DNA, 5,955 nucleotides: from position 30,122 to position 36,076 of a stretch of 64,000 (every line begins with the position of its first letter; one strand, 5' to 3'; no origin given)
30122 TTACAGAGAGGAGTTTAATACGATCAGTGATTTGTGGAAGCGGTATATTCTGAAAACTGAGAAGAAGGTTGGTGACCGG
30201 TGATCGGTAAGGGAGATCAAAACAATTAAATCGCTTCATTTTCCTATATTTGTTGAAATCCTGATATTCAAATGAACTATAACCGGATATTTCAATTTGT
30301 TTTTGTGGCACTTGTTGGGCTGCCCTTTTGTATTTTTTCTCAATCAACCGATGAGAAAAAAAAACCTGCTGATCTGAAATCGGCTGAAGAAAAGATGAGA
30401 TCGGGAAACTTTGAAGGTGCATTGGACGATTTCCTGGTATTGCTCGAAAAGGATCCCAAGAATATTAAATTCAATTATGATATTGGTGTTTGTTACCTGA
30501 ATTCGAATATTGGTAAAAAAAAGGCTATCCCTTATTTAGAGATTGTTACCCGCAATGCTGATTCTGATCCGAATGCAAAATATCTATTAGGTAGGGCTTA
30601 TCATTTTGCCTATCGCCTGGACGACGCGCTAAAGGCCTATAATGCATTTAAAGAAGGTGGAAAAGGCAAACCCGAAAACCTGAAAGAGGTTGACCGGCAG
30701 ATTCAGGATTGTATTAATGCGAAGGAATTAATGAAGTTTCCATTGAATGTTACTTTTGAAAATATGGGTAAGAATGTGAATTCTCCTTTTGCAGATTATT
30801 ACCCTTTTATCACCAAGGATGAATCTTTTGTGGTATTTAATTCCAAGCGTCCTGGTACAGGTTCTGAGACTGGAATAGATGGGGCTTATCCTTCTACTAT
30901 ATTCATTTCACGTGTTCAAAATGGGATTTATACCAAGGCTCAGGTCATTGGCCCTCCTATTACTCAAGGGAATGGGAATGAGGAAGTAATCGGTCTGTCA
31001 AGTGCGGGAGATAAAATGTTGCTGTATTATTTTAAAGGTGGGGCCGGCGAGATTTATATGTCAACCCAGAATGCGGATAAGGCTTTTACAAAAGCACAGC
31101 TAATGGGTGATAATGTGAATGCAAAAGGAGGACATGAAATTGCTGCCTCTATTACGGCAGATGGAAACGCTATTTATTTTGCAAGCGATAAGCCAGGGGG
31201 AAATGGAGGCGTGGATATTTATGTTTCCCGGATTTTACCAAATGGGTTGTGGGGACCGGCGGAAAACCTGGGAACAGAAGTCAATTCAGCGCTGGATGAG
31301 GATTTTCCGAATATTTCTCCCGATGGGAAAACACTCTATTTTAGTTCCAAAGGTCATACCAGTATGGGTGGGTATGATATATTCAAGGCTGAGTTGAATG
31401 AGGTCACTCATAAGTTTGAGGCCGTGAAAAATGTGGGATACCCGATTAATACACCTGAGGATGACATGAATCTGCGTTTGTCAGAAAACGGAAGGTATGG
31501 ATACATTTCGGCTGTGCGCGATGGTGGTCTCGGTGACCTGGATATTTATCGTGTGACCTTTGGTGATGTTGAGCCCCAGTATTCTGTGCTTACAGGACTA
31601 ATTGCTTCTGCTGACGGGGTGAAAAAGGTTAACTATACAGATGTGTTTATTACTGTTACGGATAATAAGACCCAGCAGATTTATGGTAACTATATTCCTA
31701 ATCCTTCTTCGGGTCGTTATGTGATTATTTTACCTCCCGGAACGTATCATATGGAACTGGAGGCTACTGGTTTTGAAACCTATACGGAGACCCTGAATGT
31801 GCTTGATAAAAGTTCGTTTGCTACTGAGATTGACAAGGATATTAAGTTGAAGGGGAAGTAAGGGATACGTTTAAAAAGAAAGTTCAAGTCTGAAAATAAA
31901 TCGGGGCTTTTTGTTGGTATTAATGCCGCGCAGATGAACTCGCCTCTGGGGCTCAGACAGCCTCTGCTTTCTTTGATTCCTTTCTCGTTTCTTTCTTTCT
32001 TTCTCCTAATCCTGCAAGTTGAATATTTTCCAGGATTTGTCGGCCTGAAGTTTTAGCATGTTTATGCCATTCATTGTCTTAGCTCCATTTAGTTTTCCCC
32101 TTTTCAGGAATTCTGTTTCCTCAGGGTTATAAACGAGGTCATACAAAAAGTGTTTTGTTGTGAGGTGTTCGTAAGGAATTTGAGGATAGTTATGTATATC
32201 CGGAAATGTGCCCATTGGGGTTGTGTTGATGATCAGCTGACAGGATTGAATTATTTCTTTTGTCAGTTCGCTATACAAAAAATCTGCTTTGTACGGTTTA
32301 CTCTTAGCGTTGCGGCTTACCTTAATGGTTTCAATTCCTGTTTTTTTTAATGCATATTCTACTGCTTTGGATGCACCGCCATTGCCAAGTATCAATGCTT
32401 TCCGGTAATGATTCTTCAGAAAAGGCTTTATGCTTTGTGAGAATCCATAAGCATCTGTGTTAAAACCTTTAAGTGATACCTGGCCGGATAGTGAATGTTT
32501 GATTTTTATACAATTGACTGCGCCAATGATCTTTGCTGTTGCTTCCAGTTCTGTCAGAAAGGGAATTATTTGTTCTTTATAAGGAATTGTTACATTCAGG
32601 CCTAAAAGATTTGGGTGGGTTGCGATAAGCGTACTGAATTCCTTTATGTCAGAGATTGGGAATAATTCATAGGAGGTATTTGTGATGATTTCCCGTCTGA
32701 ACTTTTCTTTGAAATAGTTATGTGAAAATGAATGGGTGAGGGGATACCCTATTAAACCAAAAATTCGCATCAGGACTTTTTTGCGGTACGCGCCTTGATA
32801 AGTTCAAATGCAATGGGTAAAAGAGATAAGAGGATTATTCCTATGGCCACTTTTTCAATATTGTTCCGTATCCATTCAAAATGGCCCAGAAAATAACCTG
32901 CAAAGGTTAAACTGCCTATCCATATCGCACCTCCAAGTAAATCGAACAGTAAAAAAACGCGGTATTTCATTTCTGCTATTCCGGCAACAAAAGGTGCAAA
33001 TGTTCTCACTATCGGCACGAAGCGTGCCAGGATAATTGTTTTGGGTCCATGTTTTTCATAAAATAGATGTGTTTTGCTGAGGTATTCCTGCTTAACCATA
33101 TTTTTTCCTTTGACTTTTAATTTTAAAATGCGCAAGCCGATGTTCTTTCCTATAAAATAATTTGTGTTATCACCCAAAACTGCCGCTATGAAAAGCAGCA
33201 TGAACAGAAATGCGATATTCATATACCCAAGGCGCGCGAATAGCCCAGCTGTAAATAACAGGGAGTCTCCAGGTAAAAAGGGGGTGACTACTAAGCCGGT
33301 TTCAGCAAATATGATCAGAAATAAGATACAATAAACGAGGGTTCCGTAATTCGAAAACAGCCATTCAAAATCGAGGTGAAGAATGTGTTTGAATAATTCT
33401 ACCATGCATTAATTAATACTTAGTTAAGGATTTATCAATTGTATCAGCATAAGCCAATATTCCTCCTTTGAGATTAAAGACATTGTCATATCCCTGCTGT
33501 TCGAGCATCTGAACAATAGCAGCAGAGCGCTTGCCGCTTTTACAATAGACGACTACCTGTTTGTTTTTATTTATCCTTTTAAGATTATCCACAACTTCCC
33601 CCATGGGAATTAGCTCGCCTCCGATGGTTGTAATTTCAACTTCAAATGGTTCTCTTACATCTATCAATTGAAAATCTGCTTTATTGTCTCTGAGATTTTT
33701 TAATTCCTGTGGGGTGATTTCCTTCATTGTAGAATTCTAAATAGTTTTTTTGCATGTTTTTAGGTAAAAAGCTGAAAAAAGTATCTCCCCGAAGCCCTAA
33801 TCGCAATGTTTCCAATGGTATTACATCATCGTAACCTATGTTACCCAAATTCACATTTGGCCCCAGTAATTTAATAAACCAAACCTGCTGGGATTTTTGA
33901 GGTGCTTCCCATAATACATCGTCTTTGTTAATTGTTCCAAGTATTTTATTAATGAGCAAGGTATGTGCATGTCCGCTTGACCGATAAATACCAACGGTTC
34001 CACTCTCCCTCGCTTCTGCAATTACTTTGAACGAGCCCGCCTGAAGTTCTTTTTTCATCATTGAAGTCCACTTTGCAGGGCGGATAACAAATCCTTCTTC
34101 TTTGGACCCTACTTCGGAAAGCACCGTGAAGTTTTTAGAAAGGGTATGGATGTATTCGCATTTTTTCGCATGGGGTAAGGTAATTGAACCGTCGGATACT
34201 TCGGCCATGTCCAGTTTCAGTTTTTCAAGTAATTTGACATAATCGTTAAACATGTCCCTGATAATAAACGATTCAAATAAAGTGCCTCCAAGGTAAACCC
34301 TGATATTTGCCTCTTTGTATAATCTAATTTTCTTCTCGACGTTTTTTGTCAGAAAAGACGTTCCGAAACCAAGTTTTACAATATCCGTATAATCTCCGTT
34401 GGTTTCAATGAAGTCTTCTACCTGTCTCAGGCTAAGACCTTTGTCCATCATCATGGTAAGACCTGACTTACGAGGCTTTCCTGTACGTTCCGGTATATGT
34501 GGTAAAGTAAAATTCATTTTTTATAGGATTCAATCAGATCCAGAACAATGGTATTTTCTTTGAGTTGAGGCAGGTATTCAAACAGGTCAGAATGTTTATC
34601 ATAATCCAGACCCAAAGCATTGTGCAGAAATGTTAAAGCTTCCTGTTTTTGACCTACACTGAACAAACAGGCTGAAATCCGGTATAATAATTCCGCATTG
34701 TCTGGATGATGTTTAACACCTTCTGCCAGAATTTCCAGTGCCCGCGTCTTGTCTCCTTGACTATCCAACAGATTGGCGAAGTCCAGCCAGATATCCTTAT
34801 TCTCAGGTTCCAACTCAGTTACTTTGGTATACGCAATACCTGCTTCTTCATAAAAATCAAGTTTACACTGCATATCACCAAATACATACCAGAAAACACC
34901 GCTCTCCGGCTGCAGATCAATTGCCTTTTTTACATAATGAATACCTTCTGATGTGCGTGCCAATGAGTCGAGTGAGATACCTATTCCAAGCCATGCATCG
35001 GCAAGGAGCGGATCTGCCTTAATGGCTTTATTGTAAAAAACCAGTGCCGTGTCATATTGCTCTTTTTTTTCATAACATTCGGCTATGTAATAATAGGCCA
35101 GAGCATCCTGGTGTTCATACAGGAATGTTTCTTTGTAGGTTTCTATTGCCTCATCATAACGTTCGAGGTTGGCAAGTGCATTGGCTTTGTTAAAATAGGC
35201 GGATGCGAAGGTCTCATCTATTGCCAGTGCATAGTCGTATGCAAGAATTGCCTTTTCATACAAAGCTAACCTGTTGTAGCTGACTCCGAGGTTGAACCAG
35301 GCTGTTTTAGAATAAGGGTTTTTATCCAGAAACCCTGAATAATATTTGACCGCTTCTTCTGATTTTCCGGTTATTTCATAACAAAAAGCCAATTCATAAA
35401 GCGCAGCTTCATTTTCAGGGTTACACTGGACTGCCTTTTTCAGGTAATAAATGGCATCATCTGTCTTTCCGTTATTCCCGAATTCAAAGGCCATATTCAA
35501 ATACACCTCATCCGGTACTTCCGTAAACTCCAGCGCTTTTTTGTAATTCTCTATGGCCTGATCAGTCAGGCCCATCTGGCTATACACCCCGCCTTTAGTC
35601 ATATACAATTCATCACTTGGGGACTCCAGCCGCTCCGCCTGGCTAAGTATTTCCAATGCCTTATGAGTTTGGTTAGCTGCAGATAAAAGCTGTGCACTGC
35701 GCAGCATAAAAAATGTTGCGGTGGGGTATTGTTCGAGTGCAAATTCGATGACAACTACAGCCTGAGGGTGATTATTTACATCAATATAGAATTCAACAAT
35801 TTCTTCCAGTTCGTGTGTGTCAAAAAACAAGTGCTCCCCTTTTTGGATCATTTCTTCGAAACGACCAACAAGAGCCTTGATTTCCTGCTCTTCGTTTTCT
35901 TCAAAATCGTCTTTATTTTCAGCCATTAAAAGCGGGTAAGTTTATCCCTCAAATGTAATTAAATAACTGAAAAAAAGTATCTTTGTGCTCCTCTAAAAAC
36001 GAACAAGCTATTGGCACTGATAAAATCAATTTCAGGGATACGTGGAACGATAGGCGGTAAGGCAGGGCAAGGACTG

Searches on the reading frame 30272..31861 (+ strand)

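Call 32: search_protein_families(library=pfam, proteins=[window:30272-31861:+], max_evalue=0.00001)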
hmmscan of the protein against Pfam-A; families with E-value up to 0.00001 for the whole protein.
window:30272-31861:+ (529 aa): 2 families
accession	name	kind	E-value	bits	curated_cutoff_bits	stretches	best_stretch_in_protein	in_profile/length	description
PF07676.18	PD40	-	6.1e-21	74.3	20.9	2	337-371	5-37/38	WD40-like Beta Propeller Repeat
PF13432.12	TPR_16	-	1.3e-06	29.2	32.7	0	84-128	15-59/65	Tetratricopeptide repeat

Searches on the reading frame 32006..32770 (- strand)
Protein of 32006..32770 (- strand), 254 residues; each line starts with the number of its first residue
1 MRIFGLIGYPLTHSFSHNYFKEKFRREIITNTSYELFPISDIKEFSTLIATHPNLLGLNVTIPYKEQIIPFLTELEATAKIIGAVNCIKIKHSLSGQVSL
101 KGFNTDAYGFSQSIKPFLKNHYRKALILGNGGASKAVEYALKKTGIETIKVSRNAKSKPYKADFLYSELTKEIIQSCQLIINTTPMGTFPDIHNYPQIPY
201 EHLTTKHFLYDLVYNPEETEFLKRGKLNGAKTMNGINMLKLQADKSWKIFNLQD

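Call 33: search_protein_families(library=pfam, proteins=[window:32006-32770:-], max_evalue=0.00001)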
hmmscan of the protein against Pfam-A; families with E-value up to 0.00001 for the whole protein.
window:32006-32770:- (254 aa): 1 family
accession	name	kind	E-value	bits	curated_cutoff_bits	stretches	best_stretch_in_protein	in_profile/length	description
PF08501.16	Shikimate_dh_N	-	7e-19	68.3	27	1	6-88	1-83/83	Shikimate dehydrogenase substrate binding domain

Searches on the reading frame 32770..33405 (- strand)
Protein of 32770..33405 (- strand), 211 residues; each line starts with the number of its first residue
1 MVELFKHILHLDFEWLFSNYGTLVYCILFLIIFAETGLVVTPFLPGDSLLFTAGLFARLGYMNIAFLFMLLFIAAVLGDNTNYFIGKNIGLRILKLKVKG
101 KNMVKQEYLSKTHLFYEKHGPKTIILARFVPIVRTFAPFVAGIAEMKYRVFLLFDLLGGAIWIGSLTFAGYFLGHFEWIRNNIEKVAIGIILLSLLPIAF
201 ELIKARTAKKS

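Call 33: search_protein_families(library=pfam, proteins=[window:32770-33405:-], max_evalue=0.00001)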
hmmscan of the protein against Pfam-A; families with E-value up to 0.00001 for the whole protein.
window:32770-33405:- (211 aa): 1 family
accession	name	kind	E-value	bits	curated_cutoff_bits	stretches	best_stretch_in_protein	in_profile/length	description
PF09335.16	VTT_dom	-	1.1e-20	74.8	33.9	1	44-171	1-122/123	VTT domain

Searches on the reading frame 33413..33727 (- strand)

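Call 33: search_protein_families(library=pfam, proteins=[window:33413-33727:-], max_evalue=0.00001)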
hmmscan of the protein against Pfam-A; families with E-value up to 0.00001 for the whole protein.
window:33413-33727:- (104 aa): 1 family
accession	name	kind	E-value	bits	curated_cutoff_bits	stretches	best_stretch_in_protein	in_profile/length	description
PF00581.25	Rhodanese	-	4.3e-16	59.6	22.2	1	5-94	1-100/102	Rhodanese-like domain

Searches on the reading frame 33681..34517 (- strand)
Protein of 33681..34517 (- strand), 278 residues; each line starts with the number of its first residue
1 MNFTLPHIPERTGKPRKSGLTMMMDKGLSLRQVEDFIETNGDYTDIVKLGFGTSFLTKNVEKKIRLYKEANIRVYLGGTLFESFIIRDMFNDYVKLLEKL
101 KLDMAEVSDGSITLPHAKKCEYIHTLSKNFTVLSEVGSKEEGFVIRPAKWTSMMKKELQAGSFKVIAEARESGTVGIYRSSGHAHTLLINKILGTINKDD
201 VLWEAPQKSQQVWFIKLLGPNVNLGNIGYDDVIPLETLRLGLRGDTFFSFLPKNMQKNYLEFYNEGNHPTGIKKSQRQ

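Call 33: search_protein_families(library=pfam, proteins=[window:33681-34517:-], max_evalue=0.00001)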
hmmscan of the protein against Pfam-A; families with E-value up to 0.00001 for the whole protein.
window:33681-34517:- (278 aa): 1 family
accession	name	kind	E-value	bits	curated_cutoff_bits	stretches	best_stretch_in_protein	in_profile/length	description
PF02679.21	ComA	-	1.8e-87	293.3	25.2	1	9-245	1-243/243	(2R)-phospho-3-sulfolactate synthase (ComA)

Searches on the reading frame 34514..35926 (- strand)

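Call 33: search_protein_families(library=pfam, proteins=[window:34514-35926:-], max_evalue=0.00001)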
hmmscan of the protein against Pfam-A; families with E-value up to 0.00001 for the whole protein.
window:34514-35926:- (470 aa): 23 families
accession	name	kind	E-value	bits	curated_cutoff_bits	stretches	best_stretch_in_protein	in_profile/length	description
PF00515.34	TPR_1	-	5.5e-42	140.4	27.8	1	275-306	1-32/34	Tetratricopeptide repeat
PF13431.12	TPR_17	-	9e-40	132.1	24.4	1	162-193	2-33/34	Tetratricopeptide repeat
PF07719.23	TPR_2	-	1.3e-37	125.2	27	0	275-306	1-32/34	Tetratricopeptide repeat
PF13181.12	TPR_8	-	4.3e-33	111.1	25.7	0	106-133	2-29/34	Tetratricopeptide repeat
PF13428.12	TPR_14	-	1.3e-31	106.2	23.5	0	378-416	2-40/44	Tetratricopeptide repeat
PF14559.12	TPR_19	-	1.9e-31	108.6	25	1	152-197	4-49/68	Tetratricopeptide repeat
PF13432.12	TPR_16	-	1.9e-28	98.9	32.7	2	246-306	2-62/65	Tetratricopeptide repeat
PF13414.12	TPR_11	-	8.9e-24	83.4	26.8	0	223-253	10-40/42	TPR repeat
PF12895.13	ANAPC3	-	1.5e-21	76.9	27.2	0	361-436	7-81/82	Anaphase-promoting complex, cyclosome, subunit 3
PF13424.12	TPR_12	-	3.5e-20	72.4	30.1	0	241-304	3-74/77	Tetratricopeptide repeat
PF23914.1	TPR_CcmH_CycH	-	8.5e-20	71.6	42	1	339-433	46-143/158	Cytochrome c-type biogenesis protein H TPR domain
PF13174.12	TPR_6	-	4e-18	65.2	26.3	0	277-306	2-31/33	Tetratricopeptide repeat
PF13176.12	TPR_7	-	5.3e-10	39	27.9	0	243-266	1-24/36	Tetratricopeptide repeat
PF13429.12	TPR_15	-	4.2e-09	36.7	26.2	0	36-134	77-175/280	Tetratricopeptide repeat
PF13371.12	TPR_9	-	4.2e-09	36.7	35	0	154-208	10-64/73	Tetratricopeptide repeat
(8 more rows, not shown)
